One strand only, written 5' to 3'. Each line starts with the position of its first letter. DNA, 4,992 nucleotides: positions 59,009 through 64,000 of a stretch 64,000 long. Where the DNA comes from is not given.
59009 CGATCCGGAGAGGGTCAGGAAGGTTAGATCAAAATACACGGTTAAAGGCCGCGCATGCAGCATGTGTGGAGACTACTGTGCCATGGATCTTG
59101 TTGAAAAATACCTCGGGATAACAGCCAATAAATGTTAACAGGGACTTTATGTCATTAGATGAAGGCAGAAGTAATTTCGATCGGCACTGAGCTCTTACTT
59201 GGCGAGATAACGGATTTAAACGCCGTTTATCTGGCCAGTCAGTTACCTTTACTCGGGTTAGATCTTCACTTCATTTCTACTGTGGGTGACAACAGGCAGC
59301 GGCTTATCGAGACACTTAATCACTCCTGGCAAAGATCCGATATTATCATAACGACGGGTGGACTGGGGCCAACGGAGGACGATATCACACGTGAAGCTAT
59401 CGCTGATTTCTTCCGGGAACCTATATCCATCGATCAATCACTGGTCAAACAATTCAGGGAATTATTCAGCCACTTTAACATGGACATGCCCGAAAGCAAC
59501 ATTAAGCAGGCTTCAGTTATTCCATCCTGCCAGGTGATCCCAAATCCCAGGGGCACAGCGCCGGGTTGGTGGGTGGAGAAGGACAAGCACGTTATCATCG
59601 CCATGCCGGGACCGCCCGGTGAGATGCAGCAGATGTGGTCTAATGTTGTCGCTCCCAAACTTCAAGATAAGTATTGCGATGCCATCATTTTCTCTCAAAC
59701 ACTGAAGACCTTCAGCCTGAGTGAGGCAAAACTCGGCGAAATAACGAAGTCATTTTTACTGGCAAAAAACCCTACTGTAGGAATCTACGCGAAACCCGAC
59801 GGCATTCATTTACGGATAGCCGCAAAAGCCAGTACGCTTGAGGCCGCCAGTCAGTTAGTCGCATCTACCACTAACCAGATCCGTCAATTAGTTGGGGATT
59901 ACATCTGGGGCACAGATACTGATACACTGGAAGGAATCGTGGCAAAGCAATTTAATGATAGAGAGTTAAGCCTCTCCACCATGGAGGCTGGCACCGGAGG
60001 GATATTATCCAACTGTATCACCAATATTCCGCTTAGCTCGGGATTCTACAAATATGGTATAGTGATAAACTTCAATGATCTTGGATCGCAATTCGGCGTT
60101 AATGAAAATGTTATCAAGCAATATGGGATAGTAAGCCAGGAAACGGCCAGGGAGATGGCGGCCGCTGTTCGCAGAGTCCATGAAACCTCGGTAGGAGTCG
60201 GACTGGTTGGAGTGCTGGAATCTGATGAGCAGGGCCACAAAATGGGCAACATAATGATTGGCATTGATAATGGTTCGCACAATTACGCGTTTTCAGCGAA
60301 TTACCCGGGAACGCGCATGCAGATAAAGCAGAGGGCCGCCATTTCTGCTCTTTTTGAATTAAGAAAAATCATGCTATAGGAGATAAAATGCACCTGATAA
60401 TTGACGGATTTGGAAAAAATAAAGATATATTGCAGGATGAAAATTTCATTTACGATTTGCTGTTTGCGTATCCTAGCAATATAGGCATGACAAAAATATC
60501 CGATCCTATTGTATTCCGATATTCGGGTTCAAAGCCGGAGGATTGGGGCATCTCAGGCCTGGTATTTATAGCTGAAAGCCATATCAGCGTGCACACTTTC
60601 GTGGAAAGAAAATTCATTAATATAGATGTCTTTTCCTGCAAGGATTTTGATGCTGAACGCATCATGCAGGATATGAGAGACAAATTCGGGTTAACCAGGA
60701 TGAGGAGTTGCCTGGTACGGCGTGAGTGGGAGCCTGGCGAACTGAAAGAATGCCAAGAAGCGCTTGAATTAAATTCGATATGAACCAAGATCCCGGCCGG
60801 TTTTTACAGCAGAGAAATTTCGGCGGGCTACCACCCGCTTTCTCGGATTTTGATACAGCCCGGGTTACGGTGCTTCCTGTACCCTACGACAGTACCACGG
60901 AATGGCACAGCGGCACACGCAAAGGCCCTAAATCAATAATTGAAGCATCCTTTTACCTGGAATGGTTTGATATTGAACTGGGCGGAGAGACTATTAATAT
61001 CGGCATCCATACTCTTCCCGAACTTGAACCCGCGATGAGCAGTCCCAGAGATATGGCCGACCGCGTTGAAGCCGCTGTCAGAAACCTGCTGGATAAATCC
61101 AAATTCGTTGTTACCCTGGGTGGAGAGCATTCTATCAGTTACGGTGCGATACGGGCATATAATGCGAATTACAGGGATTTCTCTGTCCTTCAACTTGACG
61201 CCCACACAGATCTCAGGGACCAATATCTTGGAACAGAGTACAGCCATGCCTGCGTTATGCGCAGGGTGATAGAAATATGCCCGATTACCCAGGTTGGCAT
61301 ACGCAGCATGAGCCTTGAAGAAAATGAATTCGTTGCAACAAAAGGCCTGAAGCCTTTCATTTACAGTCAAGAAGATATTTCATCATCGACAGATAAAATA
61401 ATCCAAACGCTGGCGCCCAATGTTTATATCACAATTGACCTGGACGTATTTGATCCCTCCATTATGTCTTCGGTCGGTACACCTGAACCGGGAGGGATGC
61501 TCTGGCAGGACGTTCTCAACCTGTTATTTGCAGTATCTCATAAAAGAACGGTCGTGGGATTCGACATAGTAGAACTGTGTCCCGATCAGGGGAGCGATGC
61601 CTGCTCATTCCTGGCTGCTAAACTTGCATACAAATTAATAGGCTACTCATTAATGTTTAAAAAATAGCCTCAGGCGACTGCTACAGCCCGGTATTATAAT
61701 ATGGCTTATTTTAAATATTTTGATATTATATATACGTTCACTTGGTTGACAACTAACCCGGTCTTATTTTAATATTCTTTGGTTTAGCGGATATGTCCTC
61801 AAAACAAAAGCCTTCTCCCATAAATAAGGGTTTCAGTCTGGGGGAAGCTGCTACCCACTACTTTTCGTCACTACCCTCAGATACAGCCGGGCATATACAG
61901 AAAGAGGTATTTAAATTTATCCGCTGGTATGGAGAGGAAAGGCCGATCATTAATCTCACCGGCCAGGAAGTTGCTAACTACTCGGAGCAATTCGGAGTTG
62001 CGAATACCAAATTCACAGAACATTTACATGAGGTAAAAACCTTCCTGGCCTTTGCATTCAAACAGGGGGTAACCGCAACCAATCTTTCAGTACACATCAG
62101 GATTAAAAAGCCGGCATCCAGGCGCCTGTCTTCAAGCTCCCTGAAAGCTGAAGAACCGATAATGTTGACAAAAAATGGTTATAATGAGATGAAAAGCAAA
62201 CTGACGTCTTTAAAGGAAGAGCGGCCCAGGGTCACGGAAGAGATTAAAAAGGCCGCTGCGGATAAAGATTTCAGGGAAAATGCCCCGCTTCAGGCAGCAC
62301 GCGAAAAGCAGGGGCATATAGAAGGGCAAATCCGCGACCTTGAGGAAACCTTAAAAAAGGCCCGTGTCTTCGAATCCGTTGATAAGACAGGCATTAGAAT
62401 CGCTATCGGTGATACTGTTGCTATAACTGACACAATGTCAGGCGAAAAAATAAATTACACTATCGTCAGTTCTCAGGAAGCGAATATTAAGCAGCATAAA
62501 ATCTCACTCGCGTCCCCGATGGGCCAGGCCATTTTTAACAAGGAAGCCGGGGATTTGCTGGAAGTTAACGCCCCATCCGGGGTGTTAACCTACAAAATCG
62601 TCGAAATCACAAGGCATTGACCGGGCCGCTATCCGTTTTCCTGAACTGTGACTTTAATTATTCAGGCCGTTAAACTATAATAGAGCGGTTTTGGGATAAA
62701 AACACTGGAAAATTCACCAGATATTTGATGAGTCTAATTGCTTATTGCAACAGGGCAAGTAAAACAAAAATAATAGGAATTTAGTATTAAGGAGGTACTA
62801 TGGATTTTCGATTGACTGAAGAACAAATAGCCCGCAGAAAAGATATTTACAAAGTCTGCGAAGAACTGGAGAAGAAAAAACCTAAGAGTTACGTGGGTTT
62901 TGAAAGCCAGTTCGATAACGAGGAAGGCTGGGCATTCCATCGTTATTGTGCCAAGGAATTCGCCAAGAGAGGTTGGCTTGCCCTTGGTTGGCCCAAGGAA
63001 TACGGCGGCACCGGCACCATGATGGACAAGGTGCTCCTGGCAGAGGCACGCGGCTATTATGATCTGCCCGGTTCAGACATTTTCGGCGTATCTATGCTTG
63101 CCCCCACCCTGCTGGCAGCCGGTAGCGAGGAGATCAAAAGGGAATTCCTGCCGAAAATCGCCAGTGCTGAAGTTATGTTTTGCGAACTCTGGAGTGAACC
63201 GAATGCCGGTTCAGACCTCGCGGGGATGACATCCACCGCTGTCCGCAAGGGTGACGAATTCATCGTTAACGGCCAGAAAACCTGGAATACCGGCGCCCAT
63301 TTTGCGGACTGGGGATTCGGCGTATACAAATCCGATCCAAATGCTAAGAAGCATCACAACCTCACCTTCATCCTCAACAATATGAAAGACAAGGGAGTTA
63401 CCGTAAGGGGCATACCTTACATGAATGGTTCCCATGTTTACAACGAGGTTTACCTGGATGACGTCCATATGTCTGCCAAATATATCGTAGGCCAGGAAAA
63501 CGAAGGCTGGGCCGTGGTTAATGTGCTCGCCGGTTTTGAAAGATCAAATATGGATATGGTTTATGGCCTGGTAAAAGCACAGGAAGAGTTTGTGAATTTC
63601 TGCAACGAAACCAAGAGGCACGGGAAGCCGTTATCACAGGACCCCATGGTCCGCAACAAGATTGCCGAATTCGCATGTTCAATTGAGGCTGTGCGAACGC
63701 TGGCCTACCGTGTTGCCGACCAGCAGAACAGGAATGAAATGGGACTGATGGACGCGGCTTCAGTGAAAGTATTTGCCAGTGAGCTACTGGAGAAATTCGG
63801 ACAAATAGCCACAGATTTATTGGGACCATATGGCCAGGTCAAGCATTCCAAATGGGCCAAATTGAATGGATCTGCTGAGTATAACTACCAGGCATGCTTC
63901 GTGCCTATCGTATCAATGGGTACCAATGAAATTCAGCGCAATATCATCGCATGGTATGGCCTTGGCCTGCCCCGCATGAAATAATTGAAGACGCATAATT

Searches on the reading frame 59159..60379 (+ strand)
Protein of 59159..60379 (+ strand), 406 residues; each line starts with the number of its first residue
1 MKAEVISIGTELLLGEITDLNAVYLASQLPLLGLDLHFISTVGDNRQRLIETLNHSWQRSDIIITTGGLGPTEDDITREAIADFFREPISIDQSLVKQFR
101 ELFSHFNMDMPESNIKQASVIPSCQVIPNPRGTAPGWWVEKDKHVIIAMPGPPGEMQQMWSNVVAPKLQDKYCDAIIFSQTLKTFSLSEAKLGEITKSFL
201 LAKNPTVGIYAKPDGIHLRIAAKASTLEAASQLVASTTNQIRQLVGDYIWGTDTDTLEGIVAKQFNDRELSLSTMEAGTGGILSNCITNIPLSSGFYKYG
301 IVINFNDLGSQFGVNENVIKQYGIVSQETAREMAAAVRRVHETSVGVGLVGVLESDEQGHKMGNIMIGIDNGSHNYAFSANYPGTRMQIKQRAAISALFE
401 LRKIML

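Call 31: search_protein_families(library=pfam, proteins=[window:59159-60379:+], max_evalue=0.0001)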
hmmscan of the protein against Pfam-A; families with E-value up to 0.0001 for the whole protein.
window:59159-60379:+ (406 aa): 3 families
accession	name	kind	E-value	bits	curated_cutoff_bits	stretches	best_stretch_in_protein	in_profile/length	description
PF00994.29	MoCF_biosynth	-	3.1e-36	124.7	26.6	1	4-169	1-143/144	Probable molybdopterin binding domain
PF02464.23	CinA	-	9.4e-26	90.7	23.5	1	255-404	2-154/155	Competence-damaged protein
PF18146.6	CinA_KH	-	1.2e-18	67.3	27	1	179-251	1-73/73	Damage-inducible protein CinA KH domain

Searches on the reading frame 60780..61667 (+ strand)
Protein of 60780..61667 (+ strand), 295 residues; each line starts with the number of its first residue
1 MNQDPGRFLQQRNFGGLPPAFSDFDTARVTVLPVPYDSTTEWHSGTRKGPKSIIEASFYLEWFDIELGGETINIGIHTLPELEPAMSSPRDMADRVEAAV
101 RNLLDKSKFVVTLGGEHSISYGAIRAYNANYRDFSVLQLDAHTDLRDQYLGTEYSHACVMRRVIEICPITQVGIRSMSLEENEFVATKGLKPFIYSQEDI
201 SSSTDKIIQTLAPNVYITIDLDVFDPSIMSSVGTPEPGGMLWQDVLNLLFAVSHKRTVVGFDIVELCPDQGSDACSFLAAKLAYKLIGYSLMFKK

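Call 31: search_protein_families(library=pfam, proteins=[window:60780-61667:+], max_evalue=0.0001)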
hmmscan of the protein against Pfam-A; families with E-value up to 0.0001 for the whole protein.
window:60780-61667:+ (295 aa): 1 family
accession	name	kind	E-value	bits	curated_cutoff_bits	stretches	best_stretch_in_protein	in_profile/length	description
PF00491.26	Arginase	-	3e-64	217.6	22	1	28-287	2-279/280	Arginase family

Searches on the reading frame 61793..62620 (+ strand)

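Call 31: search_protein_families(library=pfam, proteins=[window:61793-62620:+], max_evalue=0.0001)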
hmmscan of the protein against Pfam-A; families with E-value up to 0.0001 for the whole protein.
window:61793-62620:+ (275 aa): 2 families
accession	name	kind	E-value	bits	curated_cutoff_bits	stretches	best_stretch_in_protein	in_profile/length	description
PF01272.25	GreA_GreB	-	2.4e-22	79.1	26.9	1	202-273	5-76/77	Transcription elongation factor, GreA/GreB, C-term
PF03449.20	GreA_GreB_N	-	8.2e-20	71.2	24.5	1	123-192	1-71/71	Transcription elongation factor, N-terminal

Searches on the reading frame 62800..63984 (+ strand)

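Call 31: search_protein_families(library=pfam, proteins=[window:62800-63984:+], max_evalue=0.0001)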
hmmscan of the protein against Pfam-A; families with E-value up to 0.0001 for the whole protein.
window:62800-63984:+ (394 aa): 3 families
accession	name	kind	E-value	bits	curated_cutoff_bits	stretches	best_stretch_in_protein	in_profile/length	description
PF00441.29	Acyl-CoA_dh_1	-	5.8e-22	78.9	22.4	1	234-384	1-146/150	Acyl-CoA dehydrogenase, C-terminal domain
PF02770.24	Acyl-CoA_dh_M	-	1.9e-15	57.2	33.3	1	128-222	1-97/97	Acyl-CoA dehydrogenase, middle domain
PF02771.21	Acyl-CoA_dh_N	-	5e-15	56.3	22.9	1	37-124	25-113/113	Acyl-CoA dehydrogenase, N-terminal domain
